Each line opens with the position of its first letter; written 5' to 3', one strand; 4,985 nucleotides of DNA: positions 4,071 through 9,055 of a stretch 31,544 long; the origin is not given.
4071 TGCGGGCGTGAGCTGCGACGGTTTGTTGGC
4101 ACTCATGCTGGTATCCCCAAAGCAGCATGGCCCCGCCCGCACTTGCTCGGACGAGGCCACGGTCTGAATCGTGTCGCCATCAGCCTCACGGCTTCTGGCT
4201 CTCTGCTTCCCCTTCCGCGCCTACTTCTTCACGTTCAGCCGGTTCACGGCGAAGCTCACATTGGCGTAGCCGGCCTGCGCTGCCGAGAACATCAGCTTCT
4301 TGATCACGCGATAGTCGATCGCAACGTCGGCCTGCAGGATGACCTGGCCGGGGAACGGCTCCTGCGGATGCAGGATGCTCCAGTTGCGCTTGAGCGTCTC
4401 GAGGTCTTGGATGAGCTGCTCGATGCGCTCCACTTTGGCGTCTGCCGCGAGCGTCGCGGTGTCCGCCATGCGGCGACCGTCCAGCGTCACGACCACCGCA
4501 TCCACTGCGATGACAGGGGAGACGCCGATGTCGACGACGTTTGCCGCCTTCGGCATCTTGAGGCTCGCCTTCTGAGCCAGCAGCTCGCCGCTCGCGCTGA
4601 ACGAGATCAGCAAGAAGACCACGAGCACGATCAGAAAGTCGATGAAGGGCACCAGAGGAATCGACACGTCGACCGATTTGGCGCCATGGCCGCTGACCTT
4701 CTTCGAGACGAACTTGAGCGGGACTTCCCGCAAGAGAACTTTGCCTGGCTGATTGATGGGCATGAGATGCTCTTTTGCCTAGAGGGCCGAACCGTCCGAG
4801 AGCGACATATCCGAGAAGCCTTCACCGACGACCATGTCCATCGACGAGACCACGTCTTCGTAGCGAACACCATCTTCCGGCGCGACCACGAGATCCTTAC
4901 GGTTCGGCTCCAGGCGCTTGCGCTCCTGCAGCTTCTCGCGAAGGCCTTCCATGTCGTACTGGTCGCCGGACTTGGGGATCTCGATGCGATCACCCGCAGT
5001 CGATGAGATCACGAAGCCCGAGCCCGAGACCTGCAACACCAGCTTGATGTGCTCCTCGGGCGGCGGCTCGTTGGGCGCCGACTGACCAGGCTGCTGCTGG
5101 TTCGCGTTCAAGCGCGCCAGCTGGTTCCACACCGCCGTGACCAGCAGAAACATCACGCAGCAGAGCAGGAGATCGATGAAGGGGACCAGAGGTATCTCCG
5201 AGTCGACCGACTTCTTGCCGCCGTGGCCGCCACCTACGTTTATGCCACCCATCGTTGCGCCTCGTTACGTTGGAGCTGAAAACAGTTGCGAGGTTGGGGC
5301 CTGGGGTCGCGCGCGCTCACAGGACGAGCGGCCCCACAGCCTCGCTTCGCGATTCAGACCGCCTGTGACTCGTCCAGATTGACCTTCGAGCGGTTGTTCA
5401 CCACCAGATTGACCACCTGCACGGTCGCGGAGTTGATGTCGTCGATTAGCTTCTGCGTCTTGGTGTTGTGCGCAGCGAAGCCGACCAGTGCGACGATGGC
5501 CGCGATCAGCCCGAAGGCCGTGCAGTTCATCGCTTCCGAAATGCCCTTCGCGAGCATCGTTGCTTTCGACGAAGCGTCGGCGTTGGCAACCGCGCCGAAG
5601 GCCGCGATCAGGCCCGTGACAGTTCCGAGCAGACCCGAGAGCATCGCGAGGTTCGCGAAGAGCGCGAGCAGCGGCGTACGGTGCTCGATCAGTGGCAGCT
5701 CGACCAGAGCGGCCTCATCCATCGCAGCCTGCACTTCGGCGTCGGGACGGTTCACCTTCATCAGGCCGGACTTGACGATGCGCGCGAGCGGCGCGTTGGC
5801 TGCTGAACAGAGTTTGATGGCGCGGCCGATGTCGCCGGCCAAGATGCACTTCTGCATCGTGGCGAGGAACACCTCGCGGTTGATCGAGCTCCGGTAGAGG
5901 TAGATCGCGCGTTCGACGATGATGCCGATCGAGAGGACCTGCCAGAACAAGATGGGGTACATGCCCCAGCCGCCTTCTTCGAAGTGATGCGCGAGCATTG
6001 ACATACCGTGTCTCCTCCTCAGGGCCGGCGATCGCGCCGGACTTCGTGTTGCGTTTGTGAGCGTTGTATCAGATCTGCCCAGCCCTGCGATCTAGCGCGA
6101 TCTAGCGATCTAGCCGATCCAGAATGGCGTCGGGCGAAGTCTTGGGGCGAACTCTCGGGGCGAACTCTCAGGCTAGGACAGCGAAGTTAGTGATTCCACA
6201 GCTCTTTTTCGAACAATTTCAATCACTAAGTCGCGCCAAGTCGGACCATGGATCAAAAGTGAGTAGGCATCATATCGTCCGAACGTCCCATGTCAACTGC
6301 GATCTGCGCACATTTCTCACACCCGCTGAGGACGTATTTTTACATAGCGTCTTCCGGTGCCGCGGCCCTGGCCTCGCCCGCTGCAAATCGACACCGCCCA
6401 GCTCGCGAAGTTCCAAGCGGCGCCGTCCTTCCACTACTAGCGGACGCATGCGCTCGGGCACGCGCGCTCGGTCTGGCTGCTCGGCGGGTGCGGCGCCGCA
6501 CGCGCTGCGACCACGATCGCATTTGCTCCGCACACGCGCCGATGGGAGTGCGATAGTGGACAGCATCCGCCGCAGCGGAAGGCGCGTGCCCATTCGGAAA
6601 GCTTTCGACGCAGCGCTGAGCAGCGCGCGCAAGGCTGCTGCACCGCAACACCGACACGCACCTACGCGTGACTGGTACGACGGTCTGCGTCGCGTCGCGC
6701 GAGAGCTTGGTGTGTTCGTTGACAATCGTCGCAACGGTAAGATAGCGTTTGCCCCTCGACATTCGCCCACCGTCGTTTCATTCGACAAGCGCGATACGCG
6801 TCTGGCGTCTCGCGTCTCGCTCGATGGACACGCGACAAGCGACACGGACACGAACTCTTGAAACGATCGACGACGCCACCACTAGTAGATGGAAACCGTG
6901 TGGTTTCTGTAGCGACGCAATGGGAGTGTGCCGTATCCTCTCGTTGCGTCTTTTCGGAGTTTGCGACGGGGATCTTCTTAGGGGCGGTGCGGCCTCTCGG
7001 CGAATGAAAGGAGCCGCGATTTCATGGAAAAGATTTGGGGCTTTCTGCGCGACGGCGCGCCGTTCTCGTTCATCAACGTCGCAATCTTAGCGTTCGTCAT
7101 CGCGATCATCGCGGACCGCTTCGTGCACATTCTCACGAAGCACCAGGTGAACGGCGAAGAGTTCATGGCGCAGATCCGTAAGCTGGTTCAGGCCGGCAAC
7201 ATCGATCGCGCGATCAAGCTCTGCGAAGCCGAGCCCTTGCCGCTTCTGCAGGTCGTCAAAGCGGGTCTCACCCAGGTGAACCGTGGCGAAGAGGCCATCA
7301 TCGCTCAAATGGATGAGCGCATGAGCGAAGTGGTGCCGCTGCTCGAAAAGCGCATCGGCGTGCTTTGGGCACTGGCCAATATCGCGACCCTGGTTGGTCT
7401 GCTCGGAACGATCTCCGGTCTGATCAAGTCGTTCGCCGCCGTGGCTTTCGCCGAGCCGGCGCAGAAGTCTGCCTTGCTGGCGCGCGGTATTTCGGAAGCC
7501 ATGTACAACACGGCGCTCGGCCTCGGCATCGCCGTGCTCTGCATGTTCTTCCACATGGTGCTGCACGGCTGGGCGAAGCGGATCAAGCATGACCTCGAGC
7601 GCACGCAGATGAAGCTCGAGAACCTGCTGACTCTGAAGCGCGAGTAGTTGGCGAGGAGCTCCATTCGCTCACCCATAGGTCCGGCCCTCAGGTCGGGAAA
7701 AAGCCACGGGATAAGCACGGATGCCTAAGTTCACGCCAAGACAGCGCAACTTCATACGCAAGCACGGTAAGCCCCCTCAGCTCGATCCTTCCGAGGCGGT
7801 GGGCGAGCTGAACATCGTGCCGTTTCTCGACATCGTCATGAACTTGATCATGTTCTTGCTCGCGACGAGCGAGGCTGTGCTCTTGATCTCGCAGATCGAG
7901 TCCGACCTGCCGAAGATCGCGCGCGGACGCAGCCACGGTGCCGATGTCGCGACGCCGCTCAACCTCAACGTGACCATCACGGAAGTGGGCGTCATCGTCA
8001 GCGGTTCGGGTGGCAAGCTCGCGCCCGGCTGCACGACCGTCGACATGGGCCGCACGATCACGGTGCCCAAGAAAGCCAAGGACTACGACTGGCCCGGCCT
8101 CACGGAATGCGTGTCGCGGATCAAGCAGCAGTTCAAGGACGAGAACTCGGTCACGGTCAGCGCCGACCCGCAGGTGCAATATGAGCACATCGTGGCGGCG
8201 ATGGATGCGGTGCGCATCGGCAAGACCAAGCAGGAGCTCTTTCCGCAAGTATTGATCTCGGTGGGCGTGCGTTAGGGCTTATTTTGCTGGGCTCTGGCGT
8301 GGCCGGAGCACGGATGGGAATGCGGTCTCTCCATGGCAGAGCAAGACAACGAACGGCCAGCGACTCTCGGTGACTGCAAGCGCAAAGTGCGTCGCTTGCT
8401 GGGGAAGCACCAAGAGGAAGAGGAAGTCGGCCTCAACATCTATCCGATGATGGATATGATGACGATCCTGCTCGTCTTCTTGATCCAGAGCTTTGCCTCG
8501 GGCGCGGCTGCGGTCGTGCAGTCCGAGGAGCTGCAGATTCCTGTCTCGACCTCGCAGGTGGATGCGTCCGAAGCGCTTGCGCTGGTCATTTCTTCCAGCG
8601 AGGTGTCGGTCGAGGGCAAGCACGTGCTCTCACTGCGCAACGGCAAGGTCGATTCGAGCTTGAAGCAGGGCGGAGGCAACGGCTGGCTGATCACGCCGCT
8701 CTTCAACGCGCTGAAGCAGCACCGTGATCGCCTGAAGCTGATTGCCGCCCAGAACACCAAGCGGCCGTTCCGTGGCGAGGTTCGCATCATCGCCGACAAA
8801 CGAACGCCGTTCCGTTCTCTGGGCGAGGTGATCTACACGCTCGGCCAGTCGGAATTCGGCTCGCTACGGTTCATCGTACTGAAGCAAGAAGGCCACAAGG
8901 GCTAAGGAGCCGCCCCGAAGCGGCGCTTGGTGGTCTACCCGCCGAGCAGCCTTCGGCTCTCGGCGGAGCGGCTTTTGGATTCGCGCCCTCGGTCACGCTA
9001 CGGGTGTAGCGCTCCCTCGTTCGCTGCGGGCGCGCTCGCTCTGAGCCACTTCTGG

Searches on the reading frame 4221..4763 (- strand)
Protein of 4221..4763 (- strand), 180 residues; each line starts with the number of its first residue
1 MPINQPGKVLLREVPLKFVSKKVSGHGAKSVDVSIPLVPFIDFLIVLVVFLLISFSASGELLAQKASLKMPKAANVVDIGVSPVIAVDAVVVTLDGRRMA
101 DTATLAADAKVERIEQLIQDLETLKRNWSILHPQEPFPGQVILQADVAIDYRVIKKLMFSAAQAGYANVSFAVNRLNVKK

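Call 66: search_protein_families(library=pfam, proteins=[window:4221-4763:-], max_evalue=0.01)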
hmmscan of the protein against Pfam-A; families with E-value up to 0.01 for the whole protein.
window:4221-4763:- (180 aa): 1 family
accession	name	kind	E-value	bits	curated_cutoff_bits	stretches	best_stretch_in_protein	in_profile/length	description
PF02472.21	ExbD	-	2.5e-12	47.4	25.4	1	32-174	5-126/128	Biopolymer transport protein ExbD/TolR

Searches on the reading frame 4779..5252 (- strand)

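Call 66: search_protein_families(library=pfam, proteins=[window:4779-5252:-], max_evalue=0.01)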
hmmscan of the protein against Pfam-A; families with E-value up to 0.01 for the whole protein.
window:4779-5252:- (157 aa): 1 family
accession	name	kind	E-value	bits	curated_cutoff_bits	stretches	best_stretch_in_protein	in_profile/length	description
PF02472.21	ExbD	-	7.5e-17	62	25.4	1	14-152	2-124/128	Biopolymer transport protein ExbD/TolR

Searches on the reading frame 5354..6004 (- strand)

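Call 66: search_protein_families(library=pfam, proteins=[window:5354-6004:-], max_evalue=0.01)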
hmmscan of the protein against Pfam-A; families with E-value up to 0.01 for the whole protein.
window:5354-6004:- (216 aa): 1 family
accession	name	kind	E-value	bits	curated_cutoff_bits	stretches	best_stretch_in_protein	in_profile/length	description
PF01618.21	MotA_ExbB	-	3.1e-24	85.6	22.9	1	69-190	2-125/127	MotA/TolQ/ExbB proton channel family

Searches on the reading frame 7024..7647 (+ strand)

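Call 66: search_protein_families(library=pfam, proteins=[window:7024-7647:+], max_evalue=0.01)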
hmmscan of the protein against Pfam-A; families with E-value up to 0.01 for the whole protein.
window:7024-7647:+ (207 aa): 2 families
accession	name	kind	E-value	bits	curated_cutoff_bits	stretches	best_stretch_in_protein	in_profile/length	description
PF01618.21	MotA_ExbB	-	1e-23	83.9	22.9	1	76-192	8-126/127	MotA/TolQ/ExbB proton channel family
PF23858.1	DUF7220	-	0.0094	16.7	28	0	156-191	8-43/70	Family of unknown function (DUF7220)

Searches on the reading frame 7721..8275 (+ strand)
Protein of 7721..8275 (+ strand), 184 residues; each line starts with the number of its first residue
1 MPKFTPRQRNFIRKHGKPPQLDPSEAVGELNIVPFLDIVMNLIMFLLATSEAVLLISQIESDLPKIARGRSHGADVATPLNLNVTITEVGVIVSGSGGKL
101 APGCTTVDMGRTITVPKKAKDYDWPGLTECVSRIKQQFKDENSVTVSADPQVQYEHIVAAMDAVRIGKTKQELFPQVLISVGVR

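Call 66: search_protein_families(library=pfam, proteins=[window:7721-8275:+], max_evalue=0.01)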
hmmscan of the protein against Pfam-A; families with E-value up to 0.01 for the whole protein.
window:7721-8275:+ (184 aa): 1 family
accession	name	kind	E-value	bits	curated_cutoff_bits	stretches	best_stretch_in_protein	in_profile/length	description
PF02472.21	ExbD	-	1.8e-12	47.8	25.4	1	28-166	6-115/128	Biopolymer transport protein ExbD/TolR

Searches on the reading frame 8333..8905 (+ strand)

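Call 66: search_protein_families(library=pfam, proteins=[window:8333-8905:+], max_evalue=0.01)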
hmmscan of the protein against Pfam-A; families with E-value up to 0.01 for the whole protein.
window:8333-8905:+ (190 aa): 1 family
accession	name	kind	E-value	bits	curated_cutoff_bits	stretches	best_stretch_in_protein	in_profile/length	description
PF02472.21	ExbD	-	3e-12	47.2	25.4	1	28-181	2-124/128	Biopolymer transport protein ExbD/TolR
